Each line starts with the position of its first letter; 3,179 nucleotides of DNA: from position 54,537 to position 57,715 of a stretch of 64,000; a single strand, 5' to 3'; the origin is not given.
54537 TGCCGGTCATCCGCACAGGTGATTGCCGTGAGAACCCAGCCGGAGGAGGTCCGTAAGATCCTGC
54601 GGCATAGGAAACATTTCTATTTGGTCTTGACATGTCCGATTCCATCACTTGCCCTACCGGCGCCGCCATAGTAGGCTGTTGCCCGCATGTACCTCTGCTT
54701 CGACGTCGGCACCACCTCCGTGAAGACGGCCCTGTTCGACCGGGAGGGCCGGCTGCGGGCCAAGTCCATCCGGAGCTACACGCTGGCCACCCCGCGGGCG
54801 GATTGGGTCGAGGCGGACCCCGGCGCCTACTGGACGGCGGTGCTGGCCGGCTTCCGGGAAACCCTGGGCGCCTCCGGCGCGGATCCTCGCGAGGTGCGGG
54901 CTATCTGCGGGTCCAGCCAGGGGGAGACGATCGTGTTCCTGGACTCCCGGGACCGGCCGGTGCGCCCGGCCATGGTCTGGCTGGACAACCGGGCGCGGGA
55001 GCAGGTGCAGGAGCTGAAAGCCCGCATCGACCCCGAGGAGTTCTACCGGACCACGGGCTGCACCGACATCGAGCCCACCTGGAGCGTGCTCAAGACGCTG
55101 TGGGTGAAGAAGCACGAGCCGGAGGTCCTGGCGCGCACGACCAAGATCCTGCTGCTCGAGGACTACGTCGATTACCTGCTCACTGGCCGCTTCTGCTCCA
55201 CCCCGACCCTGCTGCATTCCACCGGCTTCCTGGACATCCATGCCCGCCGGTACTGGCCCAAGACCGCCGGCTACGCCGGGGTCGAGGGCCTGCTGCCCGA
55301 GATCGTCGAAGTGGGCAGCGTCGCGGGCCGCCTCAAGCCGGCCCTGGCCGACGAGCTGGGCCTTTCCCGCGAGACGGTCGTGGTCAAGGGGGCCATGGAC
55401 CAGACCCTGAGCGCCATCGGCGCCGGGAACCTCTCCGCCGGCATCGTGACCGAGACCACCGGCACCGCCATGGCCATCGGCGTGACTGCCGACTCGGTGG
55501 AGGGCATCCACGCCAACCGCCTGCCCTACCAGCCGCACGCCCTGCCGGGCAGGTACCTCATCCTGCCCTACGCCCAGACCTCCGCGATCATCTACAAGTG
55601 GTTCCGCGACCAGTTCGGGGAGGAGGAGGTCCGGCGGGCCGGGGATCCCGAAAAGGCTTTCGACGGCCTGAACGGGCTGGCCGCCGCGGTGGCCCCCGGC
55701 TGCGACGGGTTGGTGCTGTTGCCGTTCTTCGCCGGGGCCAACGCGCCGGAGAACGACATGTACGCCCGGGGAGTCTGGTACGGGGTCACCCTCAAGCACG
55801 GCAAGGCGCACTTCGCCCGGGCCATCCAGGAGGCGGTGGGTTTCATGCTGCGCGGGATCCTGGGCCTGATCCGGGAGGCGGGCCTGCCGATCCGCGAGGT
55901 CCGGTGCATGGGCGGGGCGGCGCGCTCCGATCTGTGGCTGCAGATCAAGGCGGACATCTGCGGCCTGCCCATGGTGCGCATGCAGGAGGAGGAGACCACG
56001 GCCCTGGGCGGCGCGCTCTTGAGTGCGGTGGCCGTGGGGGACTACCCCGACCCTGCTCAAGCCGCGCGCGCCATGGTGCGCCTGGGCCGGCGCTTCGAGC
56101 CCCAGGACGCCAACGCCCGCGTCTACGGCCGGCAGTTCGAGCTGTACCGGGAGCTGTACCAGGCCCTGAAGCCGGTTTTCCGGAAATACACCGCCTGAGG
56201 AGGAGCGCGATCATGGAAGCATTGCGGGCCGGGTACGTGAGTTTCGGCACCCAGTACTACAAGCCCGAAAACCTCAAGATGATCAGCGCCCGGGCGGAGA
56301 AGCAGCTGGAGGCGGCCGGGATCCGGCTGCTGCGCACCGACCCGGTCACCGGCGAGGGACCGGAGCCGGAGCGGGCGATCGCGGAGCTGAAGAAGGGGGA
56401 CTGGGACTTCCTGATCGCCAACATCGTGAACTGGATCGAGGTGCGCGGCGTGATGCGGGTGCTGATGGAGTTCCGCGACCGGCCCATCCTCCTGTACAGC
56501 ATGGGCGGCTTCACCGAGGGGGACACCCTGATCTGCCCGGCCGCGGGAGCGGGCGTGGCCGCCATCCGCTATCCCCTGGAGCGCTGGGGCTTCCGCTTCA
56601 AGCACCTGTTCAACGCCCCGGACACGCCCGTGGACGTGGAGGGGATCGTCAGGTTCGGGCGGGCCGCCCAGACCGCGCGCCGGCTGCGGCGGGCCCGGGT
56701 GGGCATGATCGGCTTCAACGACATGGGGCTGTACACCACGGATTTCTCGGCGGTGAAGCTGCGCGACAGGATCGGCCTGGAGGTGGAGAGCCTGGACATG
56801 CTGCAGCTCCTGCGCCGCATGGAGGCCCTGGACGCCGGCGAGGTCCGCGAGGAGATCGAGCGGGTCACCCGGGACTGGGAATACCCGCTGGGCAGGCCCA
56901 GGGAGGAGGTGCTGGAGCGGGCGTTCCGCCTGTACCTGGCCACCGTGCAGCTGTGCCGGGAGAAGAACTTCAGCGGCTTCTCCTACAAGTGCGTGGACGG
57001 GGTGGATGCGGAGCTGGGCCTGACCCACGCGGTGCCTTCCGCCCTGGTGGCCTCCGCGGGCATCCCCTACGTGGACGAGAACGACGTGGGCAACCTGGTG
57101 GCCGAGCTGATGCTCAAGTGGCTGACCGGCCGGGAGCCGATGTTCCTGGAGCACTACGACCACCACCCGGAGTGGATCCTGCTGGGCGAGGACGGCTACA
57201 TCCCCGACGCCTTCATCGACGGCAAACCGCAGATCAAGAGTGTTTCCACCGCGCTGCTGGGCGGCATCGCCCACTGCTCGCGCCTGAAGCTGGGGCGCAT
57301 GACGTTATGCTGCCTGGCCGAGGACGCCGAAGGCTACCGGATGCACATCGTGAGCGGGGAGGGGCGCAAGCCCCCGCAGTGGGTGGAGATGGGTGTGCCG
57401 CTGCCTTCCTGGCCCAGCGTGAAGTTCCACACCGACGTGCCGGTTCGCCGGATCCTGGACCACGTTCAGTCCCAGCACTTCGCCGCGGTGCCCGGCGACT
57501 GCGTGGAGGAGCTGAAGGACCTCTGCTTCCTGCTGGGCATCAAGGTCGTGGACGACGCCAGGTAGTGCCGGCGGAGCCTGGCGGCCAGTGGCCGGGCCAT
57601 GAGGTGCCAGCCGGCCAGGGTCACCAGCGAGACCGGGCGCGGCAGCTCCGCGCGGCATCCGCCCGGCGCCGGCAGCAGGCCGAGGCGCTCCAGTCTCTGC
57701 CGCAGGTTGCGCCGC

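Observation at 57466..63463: Self-contained histidine kinase / sigma-54 activator / radical SAM module with a consensus sigma-54 promoter abutting the radical SAM start codon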

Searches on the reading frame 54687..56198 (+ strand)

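Call 44: search_protein_families(library=pfam, proteins=[window:54687-56198:+], max_evalue=0.01)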
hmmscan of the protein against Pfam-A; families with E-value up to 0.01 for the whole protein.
window:54687-56198:+ (503 aa): 2 families
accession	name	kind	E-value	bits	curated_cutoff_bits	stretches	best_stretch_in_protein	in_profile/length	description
PF00370.27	FGGY_N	-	8.6e-53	179.9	28.8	1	1-245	1-245/245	FGGY family of carbohydrate kinases, N-terminal domain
PF02782.22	FGGY_C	-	6e-32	111.5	27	1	256-449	6-197/198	FGGY family of carbohydrate kinases, C-terminal domain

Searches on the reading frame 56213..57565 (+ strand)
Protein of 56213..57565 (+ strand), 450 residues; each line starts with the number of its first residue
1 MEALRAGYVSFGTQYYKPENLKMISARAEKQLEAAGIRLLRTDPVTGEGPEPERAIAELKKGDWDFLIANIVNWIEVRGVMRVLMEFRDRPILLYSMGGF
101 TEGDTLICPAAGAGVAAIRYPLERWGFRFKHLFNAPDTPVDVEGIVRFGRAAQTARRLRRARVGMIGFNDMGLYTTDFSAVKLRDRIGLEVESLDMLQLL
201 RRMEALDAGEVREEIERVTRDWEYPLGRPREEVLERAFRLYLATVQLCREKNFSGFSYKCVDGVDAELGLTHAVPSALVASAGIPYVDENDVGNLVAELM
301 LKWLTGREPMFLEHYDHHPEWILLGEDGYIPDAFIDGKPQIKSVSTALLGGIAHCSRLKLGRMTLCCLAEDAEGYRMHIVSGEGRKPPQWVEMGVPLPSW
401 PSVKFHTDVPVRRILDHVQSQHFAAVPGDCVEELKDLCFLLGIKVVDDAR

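Call 44: search_protein_families(library=pfam, proteins=[window:56213-57565:+], max_evalue=0.01)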
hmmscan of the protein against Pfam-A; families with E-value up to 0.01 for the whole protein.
window:56213-57565:+ (450 aa): 1 family
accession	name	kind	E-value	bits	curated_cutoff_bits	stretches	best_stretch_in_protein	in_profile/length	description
PF02952.23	Fucose_iso_C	-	1.6e-06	28.3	29.3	1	357-446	46-140/143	L-fucose isomerase, C-terminal domain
